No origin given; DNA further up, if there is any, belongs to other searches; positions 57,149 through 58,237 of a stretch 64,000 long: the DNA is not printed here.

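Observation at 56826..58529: C-terminally truncated FtsZ/tubulin GTPase-domain protein preceded by an RHH regulator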

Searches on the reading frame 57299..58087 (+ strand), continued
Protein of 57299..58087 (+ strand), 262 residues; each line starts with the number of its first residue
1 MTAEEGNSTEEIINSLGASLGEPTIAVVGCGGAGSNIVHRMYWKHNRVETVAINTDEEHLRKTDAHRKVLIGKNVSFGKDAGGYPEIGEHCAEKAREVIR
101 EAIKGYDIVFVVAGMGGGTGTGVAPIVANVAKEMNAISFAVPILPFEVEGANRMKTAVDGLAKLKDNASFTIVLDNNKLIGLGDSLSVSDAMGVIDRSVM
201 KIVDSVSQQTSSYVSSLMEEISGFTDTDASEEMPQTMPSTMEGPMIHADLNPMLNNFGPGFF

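Call 25: list_cluster_members(proteins=[P0122, P0123, P0125, P0127, P0128, P0130, P0135, P0145, P0158, P0184])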
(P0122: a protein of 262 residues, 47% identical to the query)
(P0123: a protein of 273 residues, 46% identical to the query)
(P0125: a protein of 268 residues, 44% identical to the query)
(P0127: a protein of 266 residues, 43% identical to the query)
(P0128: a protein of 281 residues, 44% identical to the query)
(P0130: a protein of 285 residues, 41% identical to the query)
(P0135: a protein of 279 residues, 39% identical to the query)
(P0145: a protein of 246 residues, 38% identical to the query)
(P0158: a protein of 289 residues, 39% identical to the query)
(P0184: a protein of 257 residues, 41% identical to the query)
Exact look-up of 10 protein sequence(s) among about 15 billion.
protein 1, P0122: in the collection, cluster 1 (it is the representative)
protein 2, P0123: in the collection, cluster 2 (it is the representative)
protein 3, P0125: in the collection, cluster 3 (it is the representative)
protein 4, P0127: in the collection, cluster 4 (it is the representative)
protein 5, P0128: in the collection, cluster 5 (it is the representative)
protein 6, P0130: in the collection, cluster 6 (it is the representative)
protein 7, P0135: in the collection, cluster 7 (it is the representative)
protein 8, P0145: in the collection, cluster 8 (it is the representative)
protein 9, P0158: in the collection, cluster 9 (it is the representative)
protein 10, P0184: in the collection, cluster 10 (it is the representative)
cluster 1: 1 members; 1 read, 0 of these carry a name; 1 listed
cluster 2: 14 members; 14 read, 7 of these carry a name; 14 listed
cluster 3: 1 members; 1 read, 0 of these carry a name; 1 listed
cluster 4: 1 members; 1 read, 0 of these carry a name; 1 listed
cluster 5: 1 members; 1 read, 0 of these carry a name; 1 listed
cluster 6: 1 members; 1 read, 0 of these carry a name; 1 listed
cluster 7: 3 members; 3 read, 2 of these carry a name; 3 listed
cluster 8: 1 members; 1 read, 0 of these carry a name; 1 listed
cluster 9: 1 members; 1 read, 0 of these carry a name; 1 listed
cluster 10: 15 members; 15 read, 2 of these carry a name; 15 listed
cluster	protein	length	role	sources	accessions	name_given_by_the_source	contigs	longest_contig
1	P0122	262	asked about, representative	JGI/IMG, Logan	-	-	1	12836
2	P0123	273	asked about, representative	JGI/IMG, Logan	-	cell division protein FtsZ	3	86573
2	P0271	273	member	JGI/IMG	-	cell division protein FtsZ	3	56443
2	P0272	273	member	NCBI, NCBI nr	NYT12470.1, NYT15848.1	MAG: hypothetical protein GKC03_08000 [Methanomassiliicoccales archaeon] | hypothetical protein [Methanomassiliicoccales archaeon]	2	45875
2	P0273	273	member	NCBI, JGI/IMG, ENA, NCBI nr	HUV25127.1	MAG TPA: hypothetical protein VMW26_06840 [Methanomassiliicoccales archaeon] | hypothetical protein [Methanomassiliicoccales archaeon]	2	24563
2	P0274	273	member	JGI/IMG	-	cell division protein FtsZ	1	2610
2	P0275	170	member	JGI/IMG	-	cell division protein FtsZ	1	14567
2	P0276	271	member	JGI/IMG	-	cell division protein FtsZ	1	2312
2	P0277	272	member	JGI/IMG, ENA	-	-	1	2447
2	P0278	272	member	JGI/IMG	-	-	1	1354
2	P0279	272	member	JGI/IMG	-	-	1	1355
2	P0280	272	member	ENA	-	-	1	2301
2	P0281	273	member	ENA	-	-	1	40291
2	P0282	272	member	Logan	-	-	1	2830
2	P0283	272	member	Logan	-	-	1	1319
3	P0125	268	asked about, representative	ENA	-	-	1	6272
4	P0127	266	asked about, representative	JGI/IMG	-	-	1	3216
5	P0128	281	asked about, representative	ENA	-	-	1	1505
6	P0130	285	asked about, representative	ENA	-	-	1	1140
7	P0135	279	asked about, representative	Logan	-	-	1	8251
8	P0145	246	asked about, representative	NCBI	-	-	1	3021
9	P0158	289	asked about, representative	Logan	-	-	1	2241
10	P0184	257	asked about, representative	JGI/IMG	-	-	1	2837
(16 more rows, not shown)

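Call 28: find_related_loci(query=A2, collection=genome_contigs, flank=6000)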
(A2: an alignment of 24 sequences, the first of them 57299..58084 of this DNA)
Query A2 (262 aa) in genome_contigs; peptide patterns used: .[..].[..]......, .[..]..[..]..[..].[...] (x = any residue, [..] = any of these).
600 stretches matched a pattern (row limit reached: there are more); 591 encode a relative of the query (tblastn E <= 1e-3); the best 80 are kept; 80 distinct loci.
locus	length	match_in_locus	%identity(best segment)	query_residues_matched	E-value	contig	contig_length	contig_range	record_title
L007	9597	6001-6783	45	4-259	8e-60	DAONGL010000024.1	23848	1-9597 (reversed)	MAG TPA_asm: Methanomassiliicoccales archaeon isolate AMR_MDS_3818 NODE_2165_length_23848_cov_10.980078, whole genome sh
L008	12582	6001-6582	42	20-212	2e-40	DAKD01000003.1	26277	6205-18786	MAG TPA_asm: Methanomassiliicoccales archaeon UBA280 UBA280_contig_59846, whole genome shotgun sequence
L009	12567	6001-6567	46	20-208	1e-38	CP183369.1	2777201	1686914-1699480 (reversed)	Haloferacaceae archaeon DSL9 chromosome, complete genome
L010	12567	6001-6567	45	20-208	1e-37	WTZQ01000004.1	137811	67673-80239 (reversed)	MAG: Marine Group IV archaeon HikBin1 HIKBIN1_4, whole genome shotgun sequence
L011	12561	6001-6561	41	23-208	3e-37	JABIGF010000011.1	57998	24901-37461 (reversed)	MAG: Methanobacteriota archaeon isolate SI053_bin38 k141_470322, whole genome shotgun sequence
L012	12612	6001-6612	43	4-207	3e-35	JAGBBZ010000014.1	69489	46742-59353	MAG: Eubacterium sp. isolate RGIG8980 Water_deer_Rectum-2__c138112, whole genome shotgun sequence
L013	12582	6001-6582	42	7-206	2e-35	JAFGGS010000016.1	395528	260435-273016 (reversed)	MAG: Candidatus Woesearchaeota archaeon isolate Zod_Metabat.140 k87_10007506, whole genome shotgun sequence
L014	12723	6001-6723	36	25-251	3e-35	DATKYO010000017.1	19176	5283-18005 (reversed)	MAG TPA_asm: Methanoregulaceae archaeon isolate SMAG_U14221 k141_4350888, whole genome shotgun sequence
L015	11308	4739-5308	43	19-208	2e-34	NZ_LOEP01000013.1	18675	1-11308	Haloferax sp. Q22 scaffold13, whole genome shotgun sequence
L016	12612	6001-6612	39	5-208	4e-33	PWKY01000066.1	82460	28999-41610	MAG: Thermoplasmata archaeon isolate CSSed10_214 CS-Sed10-C147, whole genome shotgun sequence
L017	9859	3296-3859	44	25-218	7e-33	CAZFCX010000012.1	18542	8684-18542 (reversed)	MAG TPA_asm: uncultured Bdellovibrionales bacterium isolate SRP239243_co1_144 genome assembly, contig: NODE_4850_length_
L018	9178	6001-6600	43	6-206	1e-32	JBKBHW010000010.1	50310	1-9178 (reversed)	MAG: Aquificaceae bacterium isolate 21I_055.bin.17 NODE_10_length_50310_cov_8.007146, whole genome shotgun sequence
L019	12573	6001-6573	43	24-220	4e-32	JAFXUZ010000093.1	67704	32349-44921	MAG: Clostridia bacterium isolate RGIG6770 Sheep_Rumen-3__c1418105, whole genome shotgun sequence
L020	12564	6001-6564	45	25-218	3e-32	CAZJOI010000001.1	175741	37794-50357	MAG TPA_asm: uncultured Bdellovibrionales bacterium isolate SRP192927_co1_264 genome assembly, contig: NODE_27_length_17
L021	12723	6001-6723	37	2-262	2e-32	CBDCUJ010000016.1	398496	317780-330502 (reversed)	MAG: Dehalococcoidia bacterium isolate 29918375-b316-4374-90ff-90775800fcb1 genome assembly, contig: contig_16, whole ge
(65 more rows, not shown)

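Call 36: find_homologous_proteins(query=L016:5905-7038:+, max_evalue=1e-20)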
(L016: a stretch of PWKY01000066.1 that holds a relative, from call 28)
Query L016:5905-7038:+ (378 aa): 8000 proteins with E <= 1e-20 among 8000 candidates; the best 120 are listed.
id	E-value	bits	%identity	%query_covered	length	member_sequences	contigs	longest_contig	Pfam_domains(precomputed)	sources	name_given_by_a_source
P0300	4.2e-241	818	100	100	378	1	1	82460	PF00091.32,PF12327.14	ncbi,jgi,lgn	-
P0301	1.0e-208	711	86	99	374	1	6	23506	PF00091.32,PF12327.14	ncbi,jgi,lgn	-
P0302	7.6e-206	702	85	99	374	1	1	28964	PF00091.32,PF12327.14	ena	-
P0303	2.7e-205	700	85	99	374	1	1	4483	PF00091.32,PF12327.14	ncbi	-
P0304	6.7e-205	699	85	99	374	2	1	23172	PF00091.32,PF12327.14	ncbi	ncbi:MAG: cell division protein FtsZ [Thermoplasmata archaeon]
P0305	2.9e-203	693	85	99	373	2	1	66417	PF00091.32,PF12327.14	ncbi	-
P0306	9.4e-201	685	60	75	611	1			PF00091.32,PF12327.14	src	-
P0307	2.5e-194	664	87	91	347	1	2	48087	PF00091.32,PF12327.14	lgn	-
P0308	4.6e-191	653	77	99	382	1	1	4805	PF00091.32,PF12327.14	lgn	-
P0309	3.2e-190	650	78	99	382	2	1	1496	PF00091.32,PF12327.14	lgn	-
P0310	6.0e-190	649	78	99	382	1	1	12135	PF00091.32,PF12327.14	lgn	-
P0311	1.9e-189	648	78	99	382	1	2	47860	PF00091.32,PF12327.14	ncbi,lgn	-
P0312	1.7e-187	641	77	99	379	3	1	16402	PF00091.32,PF12327.14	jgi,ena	-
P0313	8.5e-187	639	79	99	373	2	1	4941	PF00091.32,PF12327.14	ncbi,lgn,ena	-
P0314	6.5e-186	636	77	100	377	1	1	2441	PF00091.32,PF12327.14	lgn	-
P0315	1.6e-185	635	77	100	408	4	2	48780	PF00091.32,PF12327.14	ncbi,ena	-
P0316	9.4e-185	632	78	99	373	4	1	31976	PF00091.32,PF12327.14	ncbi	-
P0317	4.8e-183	627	75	99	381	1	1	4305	PF00091.32,PF12327.14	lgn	-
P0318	6.7e-183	626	76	99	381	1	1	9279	PF00091.32,PF12327.14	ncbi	-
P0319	2.2e-182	624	80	92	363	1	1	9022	PF00091.32,PF12327.14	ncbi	ncbi:MAG: cell division protein FtsZ [Thermoplasmata archaeon]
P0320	3.5e-182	624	76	99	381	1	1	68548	PF00091.32,PF12327.14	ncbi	ncbi:MAG: cell division protein FtsZ [Thermoplasmatota archaeon]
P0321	3.7e-179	614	76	89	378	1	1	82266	PF00091.32,PF12327.14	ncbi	ncbi:MAG: cell division protein FtsZ [Candidatus Saliniplasma sp.]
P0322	8.2e-178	609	74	99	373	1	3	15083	PF00091.32,PF12327.14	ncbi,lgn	-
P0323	2.6e-177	608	72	100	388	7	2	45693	PF00091.32,PF12327.14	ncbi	-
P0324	8.1e-177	606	74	99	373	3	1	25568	PF00091.32,PF12327.14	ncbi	-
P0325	2.6e-176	605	74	99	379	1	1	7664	PF00091.32,PF12327.14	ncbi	-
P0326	7.4e-176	603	72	99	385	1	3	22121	PF00091.32,PF12327.14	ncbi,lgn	-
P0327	1.1e-175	602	73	99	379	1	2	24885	PF00091.32,PF12327.14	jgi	-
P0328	1.2e-175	602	74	99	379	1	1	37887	PF00091.32,PF12327.14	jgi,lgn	-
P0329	2.5e-175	601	72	99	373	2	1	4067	PF00091.32,PF12327.14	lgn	-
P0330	2.5e-175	601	73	99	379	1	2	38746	PF00091.32,PF12327.14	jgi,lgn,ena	-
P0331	2.8e-175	601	72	99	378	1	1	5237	PF00091.32,PF12327.14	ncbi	ncbi:MAG: cell division protein FtsZ [Thermoplasmatota archaeon]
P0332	7.5e-175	600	72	99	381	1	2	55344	PF00091.32,PF12327.14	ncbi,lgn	ncbi:MAG: cell division protein FtsZ [Candidatus Natronoplasma sp.]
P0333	1.3e-174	599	71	99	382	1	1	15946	PF00091.32,PF12327.14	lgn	-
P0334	1.3e-174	599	73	99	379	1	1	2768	PF00091.32,PF12327.14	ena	-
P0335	1.8e-174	598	73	99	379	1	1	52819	PF00091.32,PF12327.14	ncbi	-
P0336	2.8e-174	598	72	99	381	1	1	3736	PF00091.32,PF12327.14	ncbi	ncbi:MAG: cell division protein FtsZ [Candidatus Natronoplasma sp.]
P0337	6.0e-174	597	72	99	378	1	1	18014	PF00091.32,PF12327.14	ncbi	-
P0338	5.4e-171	587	71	98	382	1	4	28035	PF00091.32,PF12327.14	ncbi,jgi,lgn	-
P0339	1.6e-170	585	71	98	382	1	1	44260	PF00091.32,PF12327.14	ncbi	ncbi:MAG: cell division protein FtsZ [Candidatus Thermoplasmatota archaeon]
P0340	2.7e-170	585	69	99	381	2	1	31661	PF00091.32,PF12327.14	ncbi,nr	ncbi:MAG: cell division protein FtsZ [Candidatus Thermoplasmatota archaeon]|nr:cell division protein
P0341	3.2e-169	581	71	99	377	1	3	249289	PF00091.32,PF12327.14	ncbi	-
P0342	8.5e-169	580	71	89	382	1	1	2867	PF00091.32,PF12327.14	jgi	-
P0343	1.0e-167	576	70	99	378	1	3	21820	PF00091.32,PF12327.14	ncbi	-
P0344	3.0e-167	575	69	99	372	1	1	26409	PF00091.32,PF12327.14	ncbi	ncbi:MAG: cell division protein FtsZ [Thermoplasmatota archaeon]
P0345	4.8e-167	574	71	99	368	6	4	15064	PF00091.32,PF12327.14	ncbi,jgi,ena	-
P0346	7.7e-167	573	71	100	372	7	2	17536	PF00091.32,PF12327.14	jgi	-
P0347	2.5e-166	572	71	99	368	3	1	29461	PF00091.32,PF12327.14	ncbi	ncbi:MAG: cell division protein FtsZ [Candidatus Thermoplasmatota archaeon]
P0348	3.5e-166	571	70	99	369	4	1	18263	PF00091.32,PF12327.14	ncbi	ncbi:MAG: cell division protein FtsZ [Thermoplasmata archaeon]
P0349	1.1e-165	570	73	88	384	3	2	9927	PF00091.32,PF12327.14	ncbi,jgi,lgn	-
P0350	1.2e-165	569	72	89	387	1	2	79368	PF00091.32,PF12327.14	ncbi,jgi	-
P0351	2.8e-165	568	71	99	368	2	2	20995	PF00091.32,PF12327.14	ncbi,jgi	-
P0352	2.4e-164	565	71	89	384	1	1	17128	PF00091.32,PF12327.14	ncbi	-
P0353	2.9e-164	565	68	100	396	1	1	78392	PF00091.32,PF12327.14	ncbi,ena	-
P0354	3.6e-144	499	63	99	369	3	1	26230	PF00091.32,PF12327.14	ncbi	-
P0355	8.2e-143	494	65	93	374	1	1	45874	PF00091.32,PF12327.14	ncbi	-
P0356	1.2e-142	494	63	98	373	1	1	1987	PF00091.32,PF12327.14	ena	-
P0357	1.6e-142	493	64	94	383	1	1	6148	PF00091.32,PF12327.14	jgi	jgi:cell division protein FtsZ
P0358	2.6e-142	493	64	94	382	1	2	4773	PF00091.32,PF12327.14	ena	-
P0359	3.0e-142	492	64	93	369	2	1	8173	PF00091.32,PF12327.14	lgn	-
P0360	4.0e-142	492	64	93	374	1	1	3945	PF00091.32,PF12327.14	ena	-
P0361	1.1e-141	491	63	93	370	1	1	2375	PF00091.32,PF12327.14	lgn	-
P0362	2.6e-141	489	65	95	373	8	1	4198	PF00091.32,PF12327.14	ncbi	-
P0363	8.5e-141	488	64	93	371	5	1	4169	PF00091.32,PF12327.14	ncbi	-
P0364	4.6e-140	485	59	99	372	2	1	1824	PF00091.32,PF12327.14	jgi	jgi:cell division protein FtsZ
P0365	9.8e-140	484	59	99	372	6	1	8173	PF00091.32,PF12327.14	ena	-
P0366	1.0e-139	484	59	97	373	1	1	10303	PF00091.32,PF12327.14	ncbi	ncbi:MAG: cell division protein FtsZ [Candidatus Thermoplasmatota archaeon]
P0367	3.8e-139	482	63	93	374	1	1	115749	PF00091.32,PF12327.14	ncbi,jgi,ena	-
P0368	5.9e-139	482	65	85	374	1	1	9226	PF00091.32,PF12327.14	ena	-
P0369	8.2e-139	481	61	93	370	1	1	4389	PF00091.32,PF12327.14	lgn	-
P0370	1.0e-138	481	59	99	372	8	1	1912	PF00091.32,PF12327.14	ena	-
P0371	2.9e-138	479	62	93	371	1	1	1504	PF00091.32,PF12327.14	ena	-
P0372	9.9e-138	478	59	99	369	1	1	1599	PF00091.32,PF12327.14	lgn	-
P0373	1.3e-137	477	62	93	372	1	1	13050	PF00091.32,PF12327.14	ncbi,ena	-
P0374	1.4e-137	477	59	97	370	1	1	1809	PF00091.32,PF12327.14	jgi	jgi:cell division protein FtsZ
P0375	1.8e-137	477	63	93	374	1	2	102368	PF00091.32,PF12327.14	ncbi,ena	-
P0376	3.8e-137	476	59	99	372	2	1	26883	PF00091.32,PF12327.14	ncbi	-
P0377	4.2e-137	476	65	86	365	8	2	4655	PF00091.32,PF12327.14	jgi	jgi:cell division protein FtsZ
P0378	6.1e-137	475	59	99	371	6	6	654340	PF00091.32,PF12327.14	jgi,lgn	jgi:cell division protein FtsZ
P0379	7.1e-137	475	60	94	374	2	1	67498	PF00091.32,PF12327.14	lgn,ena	-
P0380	1.1e-136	474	59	99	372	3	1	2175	PF00091.32,PF12327.14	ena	-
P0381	1.2e-136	474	59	99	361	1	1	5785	PF00091.32,PF12327.14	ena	-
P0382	1.2e-136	474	62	93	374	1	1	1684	PF00091.32,PF12327.14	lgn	-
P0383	1.3e-136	474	58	99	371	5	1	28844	PF00091.32,PF12327.14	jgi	-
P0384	1.3e-136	474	59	99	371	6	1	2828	PF00091.32,PF12327.14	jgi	jgi:cell division protein FtsZ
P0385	1.6e-136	474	61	93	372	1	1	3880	PF00091.32,PF12327.14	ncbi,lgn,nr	ncbi:MAG: cell division protein FtsZ [Thermoplasmata archaeon]|nr:cell division protein FtsZ [Thermo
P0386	1.8e-136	473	59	94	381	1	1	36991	PF00091.32,PF12327.14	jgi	-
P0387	1.8e-136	473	60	93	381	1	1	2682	PF00091.32,PF12327.14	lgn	-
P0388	2.0e-136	473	58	94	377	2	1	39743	PF00091.32,PF12327.14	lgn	-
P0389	2.1e-136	473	59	93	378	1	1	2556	PF00091.32,PF12327.14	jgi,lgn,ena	-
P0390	2.3e-136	473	62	93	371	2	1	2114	PF00091.32,PF12327.14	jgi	-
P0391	2.4e-136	473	58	99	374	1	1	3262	PF00091.32,PF12327.14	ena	-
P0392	2.5e-136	473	60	93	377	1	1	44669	PF00091.32,PF12327.14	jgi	jgi:cell division protein FtsZ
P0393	3.0e-136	473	59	94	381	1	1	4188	PF00091.32,PF12327.14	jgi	-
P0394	3.0e-136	473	60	93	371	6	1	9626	PF00091.32,PF12327.14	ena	-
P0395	3.2e-136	473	61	93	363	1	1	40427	PF00091.32,PF12327.14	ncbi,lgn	-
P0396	3.3e-136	473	59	94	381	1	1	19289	PF00091.32,PF12327.14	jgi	-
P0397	3.9e-136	472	61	93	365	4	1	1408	PF00091.32,PF12327.14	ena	-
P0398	4.4e-136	472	61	93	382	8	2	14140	PF00091.32,PF12327.14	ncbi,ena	-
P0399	5.7e-136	472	58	94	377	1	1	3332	PF00091.32,PF12327.14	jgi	-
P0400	5.9e-136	472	60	94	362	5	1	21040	PF00091.32,PF12327.14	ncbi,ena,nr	ncbi:MAG: cell division protein FtsZ [Thermoplasmata archaeon]|nr:cell division protein FtsZ [Thermo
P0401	9.0e-136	471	58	94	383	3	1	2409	PF00091.32,PF12327.14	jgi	jgi:cell division protein FtsZ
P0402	1.3e-135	471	58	93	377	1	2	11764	PF00091.32,PF12327.14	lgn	-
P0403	1.4e-135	471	57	99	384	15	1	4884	PF00091.32,PF12327.14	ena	-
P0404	1.4e-135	470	61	93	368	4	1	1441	PF00091.32,PF12327.14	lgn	-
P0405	1.5e-135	470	63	86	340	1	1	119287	PF00091.32,PF12327.14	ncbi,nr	ncbi:MAG: cell division protein FtsZ [Methanomassiliicoccales archaeon]|nr:cell division protein Fts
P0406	1.6e-135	470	59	99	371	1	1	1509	PF00091.32,PF12327.14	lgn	-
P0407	1.9e-135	470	59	93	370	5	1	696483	PF00091.32,PF12327.14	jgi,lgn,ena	-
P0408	2.1e-135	470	59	93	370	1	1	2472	PF00091.32,PF12327.14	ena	-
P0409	2.3e-135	470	61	93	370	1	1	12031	PF00091.32,PF12327.14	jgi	-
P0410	2.7e-135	470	62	93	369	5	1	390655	PF00091.32,PF12327.14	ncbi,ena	-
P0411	2.7e-135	470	61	93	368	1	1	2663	PF00091.32,PF12327.14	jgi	jgi:cell division protein FtsZ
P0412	2.9e-135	469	61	94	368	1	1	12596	PF00091.32,PF12327.14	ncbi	-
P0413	3.0e-135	469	61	93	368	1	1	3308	PF00091.32,PF12327.14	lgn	-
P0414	3.2e-135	469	58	97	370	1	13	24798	PF00091.32,PF12327.14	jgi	jgi:cell division protein FtsZ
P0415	3.4e-135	469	58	93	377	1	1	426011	PF00091.32,PF12327.14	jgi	jgi:cell division protein FtsZ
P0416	3.5e-135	469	60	96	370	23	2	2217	PF00091.32,PF12327.14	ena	-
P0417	4.9e-135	469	62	93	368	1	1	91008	PF00091.32,PF12327.14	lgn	-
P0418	4.9e-135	469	59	94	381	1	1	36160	PF00091.32,PF12327.14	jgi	-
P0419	5.5e-135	469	58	94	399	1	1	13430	PF00091.32,PF12327.14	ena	-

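Call 37: find_encoding_contigs(protein=P0410, flank=5000, max_places=4)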
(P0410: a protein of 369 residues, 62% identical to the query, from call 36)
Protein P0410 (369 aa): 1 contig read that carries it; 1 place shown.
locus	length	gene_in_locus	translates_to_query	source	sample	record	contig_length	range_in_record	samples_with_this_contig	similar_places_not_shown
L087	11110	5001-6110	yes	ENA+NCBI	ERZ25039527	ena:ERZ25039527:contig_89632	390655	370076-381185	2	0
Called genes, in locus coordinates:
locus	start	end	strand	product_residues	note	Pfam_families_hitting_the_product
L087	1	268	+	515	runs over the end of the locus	PF03853:YjeF_N, PF01256:Carb_kinase, PF02110:HK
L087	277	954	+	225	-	PF00149:Metallophos, PF12850:Metallophos_2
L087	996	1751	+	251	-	-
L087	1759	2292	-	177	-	PF09918:DUF2148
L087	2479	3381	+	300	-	PF18912:DZR_2 (faint), PF10571:UPF0547 (faint), PF24460:DUF7575 (faint), PF12773:DZR (weak), PF13240:Zn_Ribbon_1 (weak), PF13248:Zn_ribbon_3 (weak)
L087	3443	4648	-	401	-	PF00091:Tubulin, PF12327:FtsZ_C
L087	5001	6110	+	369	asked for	PF00091:Tubulin, PF12327:FtsZ_C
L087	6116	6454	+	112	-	PF01900:RNase_P_Rpp14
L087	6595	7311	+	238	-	PF10584:Proteasome_A_N, PF00227:Proteasome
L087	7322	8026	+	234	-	PF01172:SBDS_N, PF09377:SBDS_domain_II, PF20268:SBDS_C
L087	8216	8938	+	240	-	PF14382:ECR1_N, PF22625:ECR1_N_2, PF00575:S1 (weak), PF21266:S1_RRP4, PF00013:KH_1, PF15985:KH_6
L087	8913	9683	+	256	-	PF01138:RNase_PH, PF03725:RNase_PH_C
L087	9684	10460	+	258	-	PF01138:RNase_PH, PF03725:RNase_PH_C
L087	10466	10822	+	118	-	PF01780:Ribosomal_L37ae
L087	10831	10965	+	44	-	PF13248:Zn_ribbon_3 (faint)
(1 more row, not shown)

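Call 38: find_encoding_contigs(protein=P0075, flank=5000, max_places=5)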
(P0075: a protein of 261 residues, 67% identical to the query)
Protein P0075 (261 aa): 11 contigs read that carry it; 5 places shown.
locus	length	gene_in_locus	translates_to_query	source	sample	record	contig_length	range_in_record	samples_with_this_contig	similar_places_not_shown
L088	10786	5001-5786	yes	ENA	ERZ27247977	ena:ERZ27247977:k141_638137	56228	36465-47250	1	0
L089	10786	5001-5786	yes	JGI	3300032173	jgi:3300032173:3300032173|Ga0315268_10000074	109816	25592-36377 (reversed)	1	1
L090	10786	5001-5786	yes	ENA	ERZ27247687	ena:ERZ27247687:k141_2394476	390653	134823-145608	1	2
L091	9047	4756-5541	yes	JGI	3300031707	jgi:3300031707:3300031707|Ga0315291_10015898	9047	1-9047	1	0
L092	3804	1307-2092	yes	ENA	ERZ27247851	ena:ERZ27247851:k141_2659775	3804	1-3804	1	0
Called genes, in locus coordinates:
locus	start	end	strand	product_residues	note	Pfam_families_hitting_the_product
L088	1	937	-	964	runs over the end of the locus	PF03176:MMPL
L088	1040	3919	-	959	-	PF00133:tRNA-synt_1, PF09334:tRNA-synt_1g (weak), PF13603:tRNA-synt_1_2 (faint), PF08264:Anticodon_1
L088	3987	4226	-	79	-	-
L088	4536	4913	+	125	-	PF01402:RHH_1 (faint)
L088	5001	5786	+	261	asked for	PF00091:Tubulin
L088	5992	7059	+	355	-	PF01513:NAD_kinase, PF00781:DAGK_cat (weak), PF20143:NAD_kinase_C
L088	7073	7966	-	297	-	PF02775:TPP_enzyme_C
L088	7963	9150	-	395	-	PF01855:POR_N, PF02780:Transketolase_C, PF17147:PFOR_II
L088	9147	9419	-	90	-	PF13187:Fer4_9 (faint), PF12797:Fer4_2 (faint), PF00037:Fer4 (faint), PF12837:Fer4_6 (faint), PF13237:Fer4_10 (weak), PF14697:Fer4_21 (weak), PF12838:Fer4_7 (faint)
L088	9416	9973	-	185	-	PF01558:POR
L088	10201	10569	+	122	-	PF01877:RNA_binding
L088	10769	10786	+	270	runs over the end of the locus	PF13489:Methyltransf_23 (weak), PF13847:Methyltransf_31 (weak), PF08241:Methyltransf_11, PF08242:Methyltransf_12, PF13649:Methyltransf_25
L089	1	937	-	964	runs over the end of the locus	PF03176:MMPL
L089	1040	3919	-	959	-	PF00133:tRNA-synt_1, PF09334:tRNA-synt_1g (weak), PF13603:tRNA-synt_1_2 (faint), PF08264:Anticodon_1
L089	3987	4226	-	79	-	-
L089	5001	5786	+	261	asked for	PF00091:Tubulin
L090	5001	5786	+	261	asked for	PF00091:Tubulin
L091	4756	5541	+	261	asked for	PF00091:Tubulin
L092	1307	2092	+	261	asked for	PF00091:Tubulin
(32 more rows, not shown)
